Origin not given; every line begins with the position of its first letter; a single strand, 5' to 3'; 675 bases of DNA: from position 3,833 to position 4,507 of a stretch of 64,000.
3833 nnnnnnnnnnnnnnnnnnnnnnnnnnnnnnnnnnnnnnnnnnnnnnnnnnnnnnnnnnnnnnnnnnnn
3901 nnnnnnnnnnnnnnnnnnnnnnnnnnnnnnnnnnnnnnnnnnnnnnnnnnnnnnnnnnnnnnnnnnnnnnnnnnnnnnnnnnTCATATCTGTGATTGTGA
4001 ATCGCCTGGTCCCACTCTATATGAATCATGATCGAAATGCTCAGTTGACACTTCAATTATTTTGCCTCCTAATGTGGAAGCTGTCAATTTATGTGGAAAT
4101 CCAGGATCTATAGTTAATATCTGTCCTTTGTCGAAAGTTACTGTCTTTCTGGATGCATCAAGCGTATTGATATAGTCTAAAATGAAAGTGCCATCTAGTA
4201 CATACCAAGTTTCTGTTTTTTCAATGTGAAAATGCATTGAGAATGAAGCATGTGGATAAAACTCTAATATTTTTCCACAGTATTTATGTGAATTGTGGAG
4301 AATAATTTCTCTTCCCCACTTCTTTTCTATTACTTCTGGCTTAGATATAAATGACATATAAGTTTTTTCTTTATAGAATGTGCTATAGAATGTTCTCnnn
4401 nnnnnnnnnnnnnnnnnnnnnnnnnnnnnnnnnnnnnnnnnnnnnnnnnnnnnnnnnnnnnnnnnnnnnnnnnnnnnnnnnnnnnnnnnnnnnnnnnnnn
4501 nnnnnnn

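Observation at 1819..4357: Split HldE-like sugar kinase plus nucleotidyltransferase, with a cupin, in a phage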

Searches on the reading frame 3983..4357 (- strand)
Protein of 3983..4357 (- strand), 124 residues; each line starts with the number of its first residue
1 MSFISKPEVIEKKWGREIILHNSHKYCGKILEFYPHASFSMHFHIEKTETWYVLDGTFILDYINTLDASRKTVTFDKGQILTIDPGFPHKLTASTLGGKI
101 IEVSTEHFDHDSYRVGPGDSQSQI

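Call 3: search_protein_families(library=pfam, proteins=[window:3983-4357:-], max_evalue=0.01)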
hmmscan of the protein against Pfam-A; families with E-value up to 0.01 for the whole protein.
window:3983-4357:- (124 aa): 5 families
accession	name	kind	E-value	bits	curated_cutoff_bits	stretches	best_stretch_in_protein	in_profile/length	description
PF07883.17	Cupin_2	-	1.1e-07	31.8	27.2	1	31-93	3-58/70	Cupin domain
PF00190.28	Cupin_1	-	3.5e-05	23.8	22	1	31-94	38-102/151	Cupin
PF01050.24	MannoseP_isomer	-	3.9e-05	24.3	23.6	1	11-103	13-100/116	Mannose-6-phosphate isomerase C-terminal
PF07385.18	Lyx_isomer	-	0.0027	17.4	20.8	0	22-49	83-110/222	D-lyxose isomerase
PF14667.12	Polysacc_synt_C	-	0.0034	17.9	28.7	1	41-94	33-88/111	Polysaccharide biosynthesis C-terminal domain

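Call 4: search_protein_families(library=ncbifam, proteins=[window:3983-4357:-], max_evalue=0.01)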
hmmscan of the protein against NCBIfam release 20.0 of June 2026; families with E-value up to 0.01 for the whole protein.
window:3983-4357:- (124 aa): 2 families
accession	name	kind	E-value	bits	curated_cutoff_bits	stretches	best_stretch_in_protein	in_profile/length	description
TIGR01479.1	GMP_PMI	equivalog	0.00029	19.8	372.95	1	12-105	361-449/467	mannose-1-phosphate guanylyltransferase/mannose-6-phosphate isomerase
TIGR04366.1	cupin_WbuC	subfamily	0.0042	16.9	42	1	34-110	42-121/132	WbuC family cupin fold metalloprotein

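Call 29: search_solved_structures(query=window:3983-4357:-, max_evalue=1, show_alignments=3)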
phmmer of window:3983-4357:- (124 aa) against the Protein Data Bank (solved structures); distinct sequences matched with E-value up to 1: 8.
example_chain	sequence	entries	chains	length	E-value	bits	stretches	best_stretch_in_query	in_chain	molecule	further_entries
2vqa_A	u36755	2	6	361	0.0016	21.5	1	23-95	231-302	SLL1358 PROTEIN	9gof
3fe5_A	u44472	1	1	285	0.13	15.3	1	40-119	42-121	3-hydroxyanthranilate 3,4-dioxygenase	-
1vr3_A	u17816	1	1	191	0.2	14.7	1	38-93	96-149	Acireductone dioxygenase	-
5i8s_A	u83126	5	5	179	0.2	14.7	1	38-93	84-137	1,2-dihydroxy-3-keto-5-methylthiopentene dioxygenase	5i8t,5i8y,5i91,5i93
6gnf_A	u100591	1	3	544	0.36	13.9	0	78-101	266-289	Glycogen synthase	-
7jxg_A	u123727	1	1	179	0.46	13.5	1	39-93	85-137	1,2-dihydroxy-3-keto-5-methylthiopentene dioxygenase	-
4qgn_A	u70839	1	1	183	0.48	13.5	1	39-93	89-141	1,2-dihydroxy-3-keto-5-methylthiopentene dioxygenase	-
2lba_A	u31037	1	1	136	0.81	12.7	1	69-106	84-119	BABP protein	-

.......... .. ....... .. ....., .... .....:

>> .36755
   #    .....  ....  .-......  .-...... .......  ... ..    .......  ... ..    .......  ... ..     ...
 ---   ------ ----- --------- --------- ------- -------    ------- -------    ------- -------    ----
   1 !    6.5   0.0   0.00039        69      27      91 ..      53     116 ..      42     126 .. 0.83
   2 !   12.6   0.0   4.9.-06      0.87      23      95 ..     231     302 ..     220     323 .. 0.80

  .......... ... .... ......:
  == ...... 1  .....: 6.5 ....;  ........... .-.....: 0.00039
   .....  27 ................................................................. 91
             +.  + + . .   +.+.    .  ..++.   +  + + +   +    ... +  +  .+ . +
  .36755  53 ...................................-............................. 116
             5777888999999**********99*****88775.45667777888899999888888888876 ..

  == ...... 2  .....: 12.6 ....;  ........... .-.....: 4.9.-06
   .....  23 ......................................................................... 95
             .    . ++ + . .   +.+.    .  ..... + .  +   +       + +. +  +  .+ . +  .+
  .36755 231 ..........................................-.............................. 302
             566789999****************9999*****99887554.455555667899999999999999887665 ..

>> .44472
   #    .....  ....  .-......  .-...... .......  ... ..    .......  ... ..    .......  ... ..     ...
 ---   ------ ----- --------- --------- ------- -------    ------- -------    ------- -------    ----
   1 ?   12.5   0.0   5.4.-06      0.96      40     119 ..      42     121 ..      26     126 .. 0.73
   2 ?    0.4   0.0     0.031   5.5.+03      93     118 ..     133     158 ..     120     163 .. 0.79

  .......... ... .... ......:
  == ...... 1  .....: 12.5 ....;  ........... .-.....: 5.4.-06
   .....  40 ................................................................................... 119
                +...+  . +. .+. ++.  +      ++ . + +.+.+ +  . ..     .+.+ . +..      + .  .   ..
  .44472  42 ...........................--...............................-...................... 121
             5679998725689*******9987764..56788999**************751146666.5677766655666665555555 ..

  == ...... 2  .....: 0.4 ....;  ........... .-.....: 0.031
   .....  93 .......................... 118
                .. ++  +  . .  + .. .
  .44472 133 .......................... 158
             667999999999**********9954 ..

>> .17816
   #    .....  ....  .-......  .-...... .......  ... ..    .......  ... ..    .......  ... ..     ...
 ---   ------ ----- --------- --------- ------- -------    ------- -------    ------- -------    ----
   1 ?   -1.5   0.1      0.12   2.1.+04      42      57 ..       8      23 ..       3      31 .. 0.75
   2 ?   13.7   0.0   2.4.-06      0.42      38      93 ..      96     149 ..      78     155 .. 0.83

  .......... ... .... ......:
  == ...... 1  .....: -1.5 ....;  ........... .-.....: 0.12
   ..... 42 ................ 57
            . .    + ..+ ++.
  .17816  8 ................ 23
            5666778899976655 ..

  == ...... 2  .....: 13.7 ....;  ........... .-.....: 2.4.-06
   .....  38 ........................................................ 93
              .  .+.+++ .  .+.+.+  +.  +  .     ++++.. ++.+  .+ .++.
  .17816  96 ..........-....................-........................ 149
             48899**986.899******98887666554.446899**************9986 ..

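Call 38: find_homologous_proteins(query=window:3983-4357:-, max_evalue=0.00001)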
Query window:3983-4357:- (124 aa): 193 proteins with E <= 0.00001 among 203 candidates; the best 120 are listed.
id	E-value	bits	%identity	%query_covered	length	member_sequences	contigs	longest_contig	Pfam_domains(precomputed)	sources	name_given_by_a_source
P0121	2.6e-79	281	99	100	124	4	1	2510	PF07883.18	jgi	-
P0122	2.5e-46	174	64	98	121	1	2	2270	PF07883.18,PF00190.29,PF07385.19,PF01050.25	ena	-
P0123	2.4e-44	168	63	98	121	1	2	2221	PF07883.18,PF00190.29,PF01050.25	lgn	-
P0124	2.2e-38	149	57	98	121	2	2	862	PF07883.18,PF00190.29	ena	-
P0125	1.3e-37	146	59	92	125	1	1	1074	PF07883.18,PF00190.29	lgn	-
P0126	6.6e-36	141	57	94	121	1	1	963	PF07883.18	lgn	-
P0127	1.2e-35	140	55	93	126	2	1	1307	PF07883.18,PF00190.29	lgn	-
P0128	1.5e-34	136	53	97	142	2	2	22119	PF07883.18,PF00190.29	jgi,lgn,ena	-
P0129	1.5e-34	136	58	91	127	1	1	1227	PF07883.18,PF00190.29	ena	-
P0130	2.9e-34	135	52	96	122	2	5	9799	PF07883.18,PF00190.29,PF06052.19,PF01050.25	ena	-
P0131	4.1e-34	135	57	98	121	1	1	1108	PF07883.18,PF00190.29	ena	-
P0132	1.6e-33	133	57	96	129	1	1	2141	PF07883.18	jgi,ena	jgi:quercetin dioxygenase-like cupin family protein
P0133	5.7e-33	131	57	91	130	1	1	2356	PF07883.18,PF00190.29,PF01050.25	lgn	-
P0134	6.1e-33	131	51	95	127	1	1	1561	PF07883.18,PF00190.29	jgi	jgi:mannose-6-phosphate isomerase-like protein (cupin superfamily)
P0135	1.1e-32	130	54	98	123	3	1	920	PF07883.18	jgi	-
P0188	4.0e-27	112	52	89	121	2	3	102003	PF07883.18,PF00190.29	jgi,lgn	jgi:mannose-6-phosphate isomerase-like protein (cupin superfamily)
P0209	2.1e-26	110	47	99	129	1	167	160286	PF07883.18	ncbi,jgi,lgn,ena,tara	jgi:mannose-6-phosphate isomerase-like protein (cupin superfamily)|tara:strand:+ start:160 stop:549 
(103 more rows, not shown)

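Call 39: find_encoding_contigs(protein=P0209, flank=8000, max_places=3)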
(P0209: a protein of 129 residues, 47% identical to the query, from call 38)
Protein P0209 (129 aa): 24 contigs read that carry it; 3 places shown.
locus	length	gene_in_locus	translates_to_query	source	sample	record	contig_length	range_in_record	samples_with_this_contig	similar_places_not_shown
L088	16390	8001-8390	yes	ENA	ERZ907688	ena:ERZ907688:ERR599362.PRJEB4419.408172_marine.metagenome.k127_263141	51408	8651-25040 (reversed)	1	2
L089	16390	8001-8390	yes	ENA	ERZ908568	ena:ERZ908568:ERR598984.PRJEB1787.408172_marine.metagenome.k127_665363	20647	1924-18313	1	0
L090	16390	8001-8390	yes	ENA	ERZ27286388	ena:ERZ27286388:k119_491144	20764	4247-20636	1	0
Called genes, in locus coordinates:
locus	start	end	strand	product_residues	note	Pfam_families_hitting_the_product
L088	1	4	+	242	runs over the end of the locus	-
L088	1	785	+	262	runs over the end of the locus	-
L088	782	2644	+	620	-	PF01408:GFO_IDH_MocA, PF01266:DAO, PF13450:NAD_binding_8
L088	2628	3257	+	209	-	PF13578:Methyltransf_24 (weak)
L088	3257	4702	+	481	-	-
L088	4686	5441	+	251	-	-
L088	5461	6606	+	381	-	PF01041:DegT_DnrJ_EryC1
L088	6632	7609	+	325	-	-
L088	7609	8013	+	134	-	-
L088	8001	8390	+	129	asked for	PF07883:Cupin_2 (weak)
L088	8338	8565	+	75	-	-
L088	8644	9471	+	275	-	-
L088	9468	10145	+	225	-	PF10096:DUF2334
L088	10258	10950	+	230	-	-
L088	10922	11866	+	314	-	PF01380:SIS (faint), PF01467:CTP_transf_like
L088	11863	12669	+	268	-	-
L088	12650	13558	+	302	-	-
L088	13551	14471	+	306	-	-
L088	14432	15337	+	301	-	PF04321:RmlD_sub_bind, PF01073:3Beta_HSD, PF01370:Epimerase, PF02719:Polysacc_synt_2, PF07993:NAD_binding_4 (faint), PF16363:GDP_Man_Dehyd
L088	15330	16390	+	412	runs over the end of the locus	PF00535:Glycos_transf_2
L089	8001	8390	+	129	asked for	PF07883:Cupin_2 (weak)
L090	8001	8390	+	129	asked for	PF07883:Cupin_2 (weak)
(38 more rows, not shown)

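Call 40: find_encoding_contigs(protein=P0188, flank=8000, max_places=2)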
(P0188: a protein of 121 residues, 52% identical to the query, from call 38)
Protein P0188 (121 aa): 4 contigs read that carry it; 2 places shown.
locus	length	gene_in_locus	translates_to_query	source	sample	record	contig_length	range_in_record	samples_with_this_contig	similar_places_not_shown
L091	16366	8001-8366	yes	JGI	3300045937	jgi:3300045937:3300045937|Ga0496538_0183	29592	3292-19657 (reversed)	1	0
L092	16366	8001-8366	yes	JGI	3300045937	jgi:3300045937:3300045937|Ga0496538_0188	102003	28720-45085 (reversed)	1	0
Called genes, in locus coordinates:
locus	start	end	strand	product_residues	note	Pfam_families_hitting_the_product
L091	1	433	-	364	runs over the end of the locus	PF00266:Aminotran_5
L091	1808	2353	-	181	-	PF00160:Pro_isomerase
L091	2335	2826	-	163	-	-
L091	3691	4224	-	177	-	PF18922:DUF5672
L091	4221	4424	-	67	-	-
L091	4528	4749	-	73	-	-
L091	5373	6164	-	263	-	-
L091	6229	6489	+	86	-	-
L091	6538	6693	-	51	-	-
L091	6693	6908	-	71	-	PF00196:GerE (weak)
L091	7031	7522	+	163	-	-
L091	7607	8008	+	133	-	PF01467:CTP_transf_like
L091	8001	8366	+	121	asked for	PF00190:Cupin_1 (weak), PF07883:Cupin_2 (weak)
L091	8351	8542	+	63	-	-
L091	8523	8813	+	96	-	-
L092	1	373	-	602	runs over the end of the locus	-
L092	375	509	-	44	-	-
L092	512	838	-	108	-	-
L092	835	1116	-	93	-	-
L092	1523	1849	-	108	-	-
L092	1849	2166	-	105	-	PF19846:DUF6321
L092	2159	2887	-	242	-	-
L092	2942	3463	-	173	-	PF13489:Methyltransf_23 (weak), PF08241:Methyltransf_11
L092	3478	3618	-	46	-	-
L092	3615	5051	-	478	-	PF18922:DUF5672, PF01075:Glyco_transf_9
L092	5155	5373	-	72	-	-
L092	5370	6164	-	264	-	-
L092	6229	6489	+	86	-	-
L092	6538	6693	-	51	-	-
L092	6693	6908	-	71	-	PF00196:GerE (weak)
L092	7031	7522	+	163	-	-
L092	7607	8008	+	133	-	PF01467:CTP_transf_like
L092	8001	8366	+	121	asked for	PF00190:Cupin_1 (weak), PF07883:Cupin_2 (weak)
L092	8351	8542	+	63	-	-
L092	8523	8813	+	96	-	-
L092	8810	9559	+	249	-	PF00294:PfkB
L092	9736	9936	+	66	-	-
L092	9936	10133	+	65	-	-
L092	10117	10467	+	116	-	-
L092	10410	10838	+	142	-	-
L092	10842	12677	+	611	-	PF13155:Toprim_2 (weak), PF13662:Toprim_4 (weak)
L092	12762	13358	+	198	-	PF01555:N6_N4_Mtase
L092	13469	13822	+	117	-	-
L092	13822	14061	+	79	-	-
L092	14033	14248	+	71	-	-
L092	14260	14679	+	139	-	-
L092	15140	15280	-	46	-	-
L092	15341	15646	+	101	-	-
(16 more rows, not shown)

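Call 44: search_protein_families(library=phrogs, proteins=[window:3983-4357:-], max_evalue=0.01)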
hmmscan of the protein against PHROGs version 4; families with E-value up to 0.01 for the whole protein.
window:3983-4357:- (124 aa): 1 family
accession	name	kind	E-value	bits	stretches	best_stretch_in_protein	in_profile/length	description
phrog_7851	-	other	1.2e-28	100.5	1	8-119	6-117/117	cysteine dioxygenase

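Call 48: predict_structure(alignment_id=A2)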
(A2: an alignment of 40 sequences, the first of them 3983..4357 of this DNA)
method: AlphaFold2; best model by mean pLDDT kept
length: 124 residues; sequences in the alignment: 40
mean_pLDDT: 95.9   pTM: 0.86
mean pLDDT of the five models: 95.9, 95.1, 95.0, 94.2, 92.8
residues with pLDDT >= 90: 115; 70-90: 8; 50-70: 1; < 50: 0
segments of 3 or more residues with pLDDT < 50: none
pLDDT, mean of each block of 10 residues (from residue 1): 91 97 98 97 98 98 97 98 98 98 97 94 73
secondary structure, 60 per line:
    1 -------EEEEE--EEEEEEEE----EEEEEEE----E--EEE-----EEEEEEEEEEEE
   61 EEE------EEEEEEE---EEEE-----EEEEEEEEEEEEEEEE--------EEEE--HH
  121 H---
elements in order: E8-12 E15-22 E27-33 E41-43 E49-63 E70-76 E80-83 E89-104 E113-116

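Call 52: search_protein_families(library=pfam, proteins=[L092:3615-5051:-, L088:10922-11866:+], max_evalue=0.01)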
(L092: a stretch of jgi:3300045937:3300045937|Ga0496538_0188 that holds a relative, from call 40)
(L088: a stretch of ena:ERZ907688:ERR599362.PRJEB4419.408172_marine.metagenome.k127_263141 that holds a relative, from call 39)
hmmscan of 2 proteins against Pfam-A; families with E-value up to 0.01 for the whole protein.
L092:3615-5051:- (478 aa): 2 families
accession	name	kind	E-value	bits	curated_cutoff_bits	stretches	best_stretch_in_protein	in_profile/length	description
PF18922.5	DUF5672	-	4.1e-17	62.8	24.4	1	53-180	7-147/164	Protein of unknown function (DUF5672)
PF01075.23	Glyco_transf_9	-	1.7e-08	34.6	22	1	376-425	179-228/247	Glycosyltransferase family 9 (heptosyltransferase)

L088:10922-11866:+ (314 aa): 3 families
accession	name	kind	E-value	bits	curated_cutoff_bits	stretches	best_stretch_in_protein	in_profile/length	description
PF01467.32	CTP_transf_like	-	8e-16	58.9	21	1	170-292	1-133/133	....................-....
PF01380.27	SIS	-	1.8e-06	28.2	25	1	81-123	50-92/131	SIS domain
PF13580.11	SIS_2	-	3.6e-05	24.3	27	1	19-118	32-137/138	SIS domain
